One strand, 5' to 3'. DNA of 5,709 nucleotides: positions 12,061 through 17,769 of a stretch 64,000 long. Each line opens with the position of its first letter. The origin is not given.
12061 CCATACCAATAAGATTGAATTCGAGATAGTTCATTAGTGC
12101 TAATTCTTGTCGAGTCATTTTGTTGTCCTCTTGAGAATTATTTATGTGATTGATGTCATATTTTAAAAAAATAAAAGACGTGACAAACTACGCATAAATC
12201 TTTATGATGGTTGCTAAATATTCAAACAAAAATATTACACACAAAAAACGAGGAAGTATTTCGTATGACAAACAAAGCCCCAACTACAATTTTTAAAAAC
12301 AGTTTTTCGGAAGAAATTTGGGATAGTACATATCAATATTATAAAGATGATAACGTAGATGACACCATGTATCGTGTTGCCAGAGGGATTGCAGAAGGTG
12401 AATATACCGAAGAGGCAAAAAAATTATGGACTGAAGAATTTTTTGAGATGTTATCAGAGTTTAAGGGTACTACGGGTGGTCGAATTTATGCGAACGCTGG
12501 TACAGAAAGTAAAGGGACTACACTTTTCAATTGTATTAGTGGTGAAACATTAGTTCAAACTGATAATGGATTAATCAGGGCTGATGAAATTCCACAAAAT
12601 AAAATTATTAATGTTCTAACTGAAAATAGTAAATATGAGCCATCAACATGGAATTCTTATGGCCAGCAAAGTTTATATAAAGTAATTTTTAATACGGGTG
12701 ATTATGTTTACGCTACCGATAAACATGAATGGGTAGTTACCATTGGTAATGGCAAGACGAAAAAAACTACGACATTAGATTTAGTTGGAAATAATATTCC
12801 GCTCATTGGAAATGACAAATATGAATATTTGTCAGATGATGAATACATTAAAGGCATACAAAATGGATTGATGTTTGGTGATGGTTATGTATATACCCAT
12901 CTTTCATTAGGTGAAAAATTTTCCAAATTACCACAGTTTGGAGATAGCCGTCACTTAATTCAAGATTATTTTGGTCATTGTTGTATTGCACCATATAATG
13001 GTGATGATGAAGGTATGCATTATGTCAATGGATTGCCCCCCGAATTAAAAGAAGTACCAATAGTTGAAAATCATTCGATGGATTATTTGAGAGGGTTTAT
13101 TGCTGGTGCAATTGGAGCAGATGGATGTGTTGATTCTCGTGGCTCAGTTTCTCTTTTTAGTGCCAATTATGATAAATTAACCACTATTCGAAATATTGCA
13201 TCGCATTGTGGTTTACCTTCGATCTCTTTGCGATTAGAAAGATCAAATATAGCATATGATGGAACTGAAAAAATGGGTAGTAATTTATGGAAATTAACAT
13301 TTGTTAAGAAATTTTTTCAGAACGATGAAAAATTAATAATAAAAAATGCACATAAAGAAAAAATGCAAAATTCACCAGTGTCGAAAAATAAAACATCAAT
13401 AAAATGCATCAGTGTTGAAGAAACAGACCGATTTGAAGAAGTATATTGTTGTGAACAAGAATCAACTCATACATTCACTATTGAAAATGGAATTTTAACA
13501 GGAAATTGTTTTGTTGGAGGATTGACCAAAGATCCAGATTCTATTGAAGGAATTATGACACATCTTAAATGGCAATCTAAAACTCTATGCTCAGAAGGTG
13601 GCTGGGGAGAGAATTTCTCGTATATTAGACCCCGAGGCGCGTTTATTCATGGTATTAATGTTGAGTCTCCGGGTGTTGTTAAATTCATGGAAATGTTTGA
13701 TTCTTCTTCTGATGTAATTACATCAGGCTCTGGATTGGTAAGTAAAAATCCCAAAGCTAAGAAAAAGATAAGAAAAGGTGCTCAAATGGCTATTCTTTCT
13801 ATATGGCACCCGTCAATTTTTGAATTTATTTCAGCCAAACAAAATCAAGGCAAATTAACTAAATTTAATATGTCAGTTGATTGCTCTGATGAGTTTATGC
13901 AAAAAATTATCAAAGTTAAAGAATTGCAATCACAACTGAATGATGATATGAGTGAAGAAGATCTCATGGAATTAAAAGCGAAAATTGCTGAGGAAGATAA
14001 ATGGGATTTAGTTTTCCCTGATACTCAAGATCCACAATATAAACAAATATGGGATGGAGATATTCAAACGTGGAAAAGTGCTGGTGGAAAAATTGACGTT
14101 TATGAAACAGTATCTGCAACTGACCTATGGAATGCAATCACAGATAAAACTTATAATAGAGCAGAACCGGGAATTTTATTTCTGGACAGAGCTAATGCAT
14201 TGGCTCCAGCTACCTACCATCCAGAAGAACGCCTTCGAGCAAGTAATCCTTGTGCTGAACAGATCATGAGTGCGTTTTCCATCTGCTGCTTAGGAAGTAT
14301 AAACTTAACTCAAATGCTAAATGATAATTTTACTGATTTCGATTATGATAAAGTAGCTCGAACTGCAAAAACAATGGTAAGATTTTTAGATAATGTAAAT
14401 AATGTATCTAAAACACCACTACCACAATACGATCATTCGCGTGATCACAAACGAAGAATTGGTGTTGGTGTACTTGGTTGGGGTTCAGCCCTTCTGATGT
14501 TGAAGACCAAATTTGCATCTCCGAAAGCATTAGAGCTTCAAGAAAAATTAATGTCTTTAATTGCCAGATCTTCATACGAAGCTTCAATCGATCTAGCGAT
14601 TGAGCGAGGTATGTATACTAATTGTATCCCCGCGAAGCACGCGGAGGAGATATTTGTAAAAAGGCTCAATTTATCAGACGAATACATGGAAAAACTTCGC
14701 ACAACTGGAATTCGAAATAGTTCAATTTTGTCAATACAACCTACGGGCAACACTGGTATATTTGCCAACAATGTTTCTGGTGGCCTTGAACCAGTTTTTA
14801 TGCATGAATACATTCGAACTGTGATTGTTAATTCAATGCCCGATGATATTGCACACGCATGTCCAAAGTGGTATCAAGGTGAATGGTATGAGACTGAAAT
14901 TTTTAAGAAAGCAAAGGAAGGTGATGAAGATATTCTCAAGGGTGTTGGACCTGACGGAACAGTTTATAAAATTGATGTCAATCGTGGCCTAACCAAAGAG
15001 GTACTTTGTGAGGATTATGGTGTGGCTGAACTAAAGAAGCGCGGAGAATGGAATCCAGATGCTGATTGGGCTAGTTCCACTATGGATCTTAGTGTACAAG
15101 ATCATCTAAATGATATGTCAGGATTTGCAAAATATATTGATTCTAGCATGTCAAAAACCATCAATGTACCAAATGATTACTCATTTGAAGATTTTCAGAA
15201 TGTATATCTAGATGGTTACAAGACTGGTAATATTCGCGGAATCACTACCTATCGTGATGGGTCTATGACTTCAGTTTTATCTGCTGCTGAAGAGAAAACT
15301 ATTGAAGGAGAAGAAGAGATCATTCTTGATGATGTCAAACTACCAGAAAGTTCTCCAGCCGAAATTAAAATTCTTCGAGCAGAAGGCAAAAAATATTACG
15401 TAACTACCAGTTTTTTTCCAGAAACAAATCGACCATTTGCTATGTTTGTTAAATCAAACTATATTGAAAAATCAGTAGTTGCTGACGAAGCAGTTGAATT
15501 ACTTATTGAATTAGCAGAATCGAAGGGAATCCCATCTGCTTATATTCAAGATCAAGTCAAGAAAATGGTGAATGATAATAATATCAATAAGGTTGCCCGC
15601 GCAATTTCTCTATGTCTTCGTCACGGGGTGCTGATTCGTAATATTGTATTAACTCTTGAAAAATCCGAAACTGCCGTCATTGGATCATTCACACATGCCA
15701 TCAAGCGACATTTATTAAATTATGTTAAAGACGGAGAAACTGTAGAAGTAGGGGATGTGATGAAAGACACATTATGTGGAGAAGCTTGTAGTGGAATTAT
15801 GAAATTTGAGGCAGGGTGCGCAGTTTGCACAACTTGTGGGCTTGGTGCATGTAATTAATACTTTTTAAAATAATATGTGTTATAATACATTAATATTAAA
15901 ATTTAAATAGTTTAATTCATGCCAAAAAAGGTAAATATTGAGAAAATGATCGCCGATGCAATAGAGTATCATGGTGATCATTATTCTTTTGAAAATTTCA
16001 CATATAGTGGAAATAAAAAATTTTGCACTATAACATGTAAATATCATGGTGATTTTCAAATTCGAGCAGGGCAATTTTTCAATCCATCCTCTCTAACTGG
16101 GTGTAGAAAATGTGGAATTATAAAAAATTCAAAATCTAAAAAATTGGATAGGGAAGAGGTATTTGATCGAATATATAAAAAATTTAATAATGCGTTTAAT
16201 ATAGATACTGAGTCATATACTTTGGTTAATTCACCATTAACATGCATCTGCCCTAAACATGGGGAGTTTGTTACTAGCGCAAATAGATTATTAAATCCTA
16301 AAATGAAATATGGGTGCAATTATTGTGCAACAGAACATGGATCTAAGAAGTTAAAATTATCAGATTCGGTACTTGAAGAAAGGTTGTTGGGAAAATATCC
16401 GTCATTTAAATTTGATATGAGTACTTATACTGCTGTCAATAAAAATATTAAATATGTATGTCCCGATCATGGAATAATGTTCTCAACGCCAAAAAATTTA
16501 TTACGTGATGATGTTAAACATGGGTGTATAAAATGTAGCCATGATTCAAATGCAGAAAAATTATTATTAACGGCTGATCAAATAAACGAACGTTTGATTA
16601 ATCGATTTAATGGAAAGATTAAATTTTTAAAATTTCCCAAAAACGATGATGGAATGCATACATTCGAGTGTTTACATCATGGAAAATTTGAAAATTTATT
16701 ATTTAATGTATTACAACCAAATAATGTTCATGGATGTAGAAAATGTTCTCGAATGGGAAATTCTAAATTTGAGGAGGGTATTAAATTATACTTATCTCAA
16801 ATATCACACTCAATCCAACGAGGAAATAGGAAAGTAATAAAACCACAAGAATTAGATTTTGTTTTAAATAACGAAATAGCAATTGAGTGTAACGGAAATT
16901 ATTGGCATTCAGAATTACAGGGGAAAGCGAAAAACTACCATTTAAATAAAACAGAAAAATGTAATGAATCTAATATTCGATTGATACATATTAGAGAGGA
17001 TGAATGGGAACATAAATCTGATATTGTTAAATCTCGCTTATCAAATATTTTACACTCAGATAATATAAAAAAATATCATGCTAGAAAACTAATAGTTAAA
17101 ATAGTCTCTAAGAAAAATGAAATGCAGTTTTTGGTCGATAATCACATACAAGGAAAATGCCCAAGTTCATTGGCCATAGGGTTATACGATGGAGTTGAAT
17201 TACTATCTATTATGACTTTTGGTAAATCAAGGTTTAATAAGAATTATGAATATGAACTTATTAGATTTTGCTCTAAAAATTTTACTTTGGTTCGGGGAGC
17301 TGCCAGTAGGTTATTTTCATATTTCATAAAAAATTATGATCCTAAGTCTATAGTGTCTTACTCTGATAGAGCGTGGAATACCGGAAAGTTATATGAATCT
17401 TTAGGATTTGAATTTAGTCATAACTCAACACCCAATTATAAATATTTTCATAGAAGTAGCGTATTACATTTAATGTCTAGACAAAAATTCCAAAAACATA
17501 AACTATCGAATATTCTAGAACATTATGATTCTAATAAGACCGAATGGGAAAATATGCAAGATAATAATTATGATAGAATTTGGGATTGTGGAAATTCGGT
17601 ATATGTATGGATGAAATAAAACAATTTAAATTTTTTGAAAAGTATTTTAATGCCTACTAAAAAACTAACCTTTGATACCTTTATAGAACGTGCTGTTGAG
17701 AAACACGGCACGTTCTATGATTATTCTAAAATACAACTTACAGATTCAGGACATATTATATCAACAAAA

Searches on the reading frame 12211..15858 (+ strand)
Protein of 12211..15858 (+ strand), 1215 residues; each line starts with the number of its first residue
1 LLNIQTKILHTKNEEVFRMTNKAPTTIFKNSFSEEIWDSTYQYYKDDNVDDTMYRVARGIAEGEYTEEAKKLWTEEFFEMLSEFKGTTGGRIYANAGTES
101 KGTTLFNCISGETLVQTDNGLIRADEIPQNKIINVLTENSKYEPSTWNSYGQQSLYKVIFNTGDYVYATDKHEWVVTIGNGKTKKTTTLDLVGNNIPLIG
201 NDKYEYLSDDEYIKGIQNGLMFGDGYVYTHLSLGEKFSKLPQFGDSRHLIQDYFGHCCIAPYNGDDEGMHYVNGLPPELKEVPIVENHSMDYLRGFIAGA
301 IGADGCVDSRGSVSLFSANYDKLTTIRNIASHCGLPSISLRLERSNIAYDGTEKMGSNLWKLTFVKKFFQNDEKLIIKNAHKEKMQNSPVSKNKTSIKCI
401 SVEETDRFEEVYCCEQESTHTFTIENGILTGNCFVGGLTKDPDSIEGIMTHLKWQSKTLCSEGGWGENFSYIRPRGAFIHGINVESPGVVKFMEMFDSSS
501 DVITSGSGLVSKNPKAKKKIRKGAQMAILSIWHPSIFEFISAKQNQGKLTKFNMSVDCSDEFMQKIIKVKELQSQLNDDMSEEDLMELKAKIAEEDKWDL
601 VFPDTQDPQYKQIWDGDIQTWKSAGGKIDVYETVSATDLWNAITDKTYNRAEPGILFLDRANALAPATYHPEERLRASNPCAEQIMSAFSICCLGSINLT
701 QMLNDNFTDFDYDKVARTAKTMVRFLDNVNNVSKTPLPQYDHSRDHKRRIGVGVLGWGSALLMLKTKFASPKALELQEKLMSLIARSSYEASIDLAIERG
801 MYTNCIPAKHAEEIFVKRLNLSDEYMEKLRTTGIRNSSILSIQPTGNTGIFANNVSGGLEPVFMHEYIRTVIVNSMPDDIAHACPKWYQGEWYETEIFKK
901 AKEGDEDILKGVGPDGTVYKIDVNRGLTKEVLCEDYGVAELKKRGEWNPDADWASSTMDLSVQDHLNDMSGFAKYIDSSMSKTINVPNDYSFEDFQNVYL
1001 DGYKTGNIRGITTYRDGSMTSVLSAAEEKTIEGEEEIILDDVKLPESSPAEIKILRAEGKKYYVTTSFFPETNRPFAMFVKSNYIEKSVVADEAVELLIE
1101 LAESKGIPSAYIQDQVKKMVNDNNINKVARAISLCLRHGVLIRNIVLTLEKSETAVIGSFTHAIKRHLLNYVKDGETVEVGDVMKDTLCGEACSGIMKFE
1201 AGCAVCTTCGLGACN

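Call 11: search_protein_families(library=phrogs, proteins=[window:12211-15858:+], max_evalue=0.001)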
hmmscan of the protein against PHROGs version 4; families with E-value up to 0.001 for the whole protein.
window:12211-15858:+ (1215 aa): 4 families
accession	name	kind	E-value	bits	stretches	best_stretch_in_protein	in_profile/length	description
phrog_84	-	DNA, RNA and nucleotide metabolism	2.5e-102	344.6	1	441-1214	284-973/975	ribonucleoside-diphosphate reductase large subunit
phrog_367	-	DNA, RNA and nucleotide metabolism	5.2e-28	98.6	2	520-999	281-636/701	ribonucleotide reductase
phrog_3844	-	moron, auxiliary metabolic gene and host takeover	1.2e-26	94.7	1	687-862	157-339/451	NrdA-like aerobic NDP reductase large subunit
phrog_3987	-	DNA, RNA and nucleotide metabolism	2e-15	57.4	1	441-687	227-440/467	ribonucleotide reductase large subunit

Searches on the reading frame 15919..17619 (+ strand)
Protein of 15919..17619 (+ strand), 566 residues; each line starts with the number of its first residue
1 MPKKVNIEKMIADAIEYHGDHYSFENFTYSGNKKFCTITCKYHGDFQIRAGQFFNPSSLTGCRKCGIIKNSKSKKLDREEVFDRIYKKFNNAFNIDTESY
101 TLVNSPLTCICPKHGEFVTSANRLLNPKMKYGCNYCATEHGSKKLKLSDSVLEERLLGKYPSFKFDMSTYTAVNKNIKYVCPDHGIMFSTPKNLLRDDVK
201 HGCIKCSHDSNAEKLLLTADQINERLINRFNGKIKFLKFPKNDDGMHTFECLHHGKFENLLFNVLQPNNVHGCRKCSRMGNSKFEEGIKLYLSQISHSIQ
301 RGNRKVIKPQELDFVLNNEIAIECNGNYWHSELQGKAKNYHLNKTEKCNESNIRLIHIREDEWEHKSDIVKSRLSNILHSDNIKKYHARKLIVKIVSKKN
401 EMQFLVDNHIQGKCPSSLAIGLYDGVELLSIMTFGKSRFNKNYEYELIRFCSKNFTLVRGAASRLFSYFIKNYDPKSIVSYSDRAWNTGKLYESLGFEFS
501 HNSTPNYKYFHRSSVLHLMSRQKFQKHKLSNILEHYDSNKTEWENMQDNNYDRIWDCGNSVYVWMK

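Call 11: search_protein_families(library=phrogs, proteins=[window:15919-17619:+], max_evalue=0.001)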
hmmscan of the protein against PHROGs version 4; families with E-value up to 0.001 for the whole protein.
window:15919-17619:+ (566 aa): 5 families
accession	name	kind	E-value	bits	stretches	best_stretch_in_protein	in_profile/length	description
phrog_559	-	DNA, RNA and nucleotide metabolism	9.4e-122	408.8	1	3-565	57-600/607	HNH endonuclease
phrog_3339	-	DNA, RNA and nucleotide metabolism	6.7e-96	323.5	1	80-565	109-534/536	homing endonuclease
phrog_29804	-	unknown function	2.2e-38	133.5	1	214-564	186-530/534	-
phrog_681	-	DNA, RNA and nucleotide metabolism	5.6e-32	112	2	61-296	224-448/576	endonuclease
phrog_4605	-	unknown function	3.1e-07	31.4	0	10-66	52-106/151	-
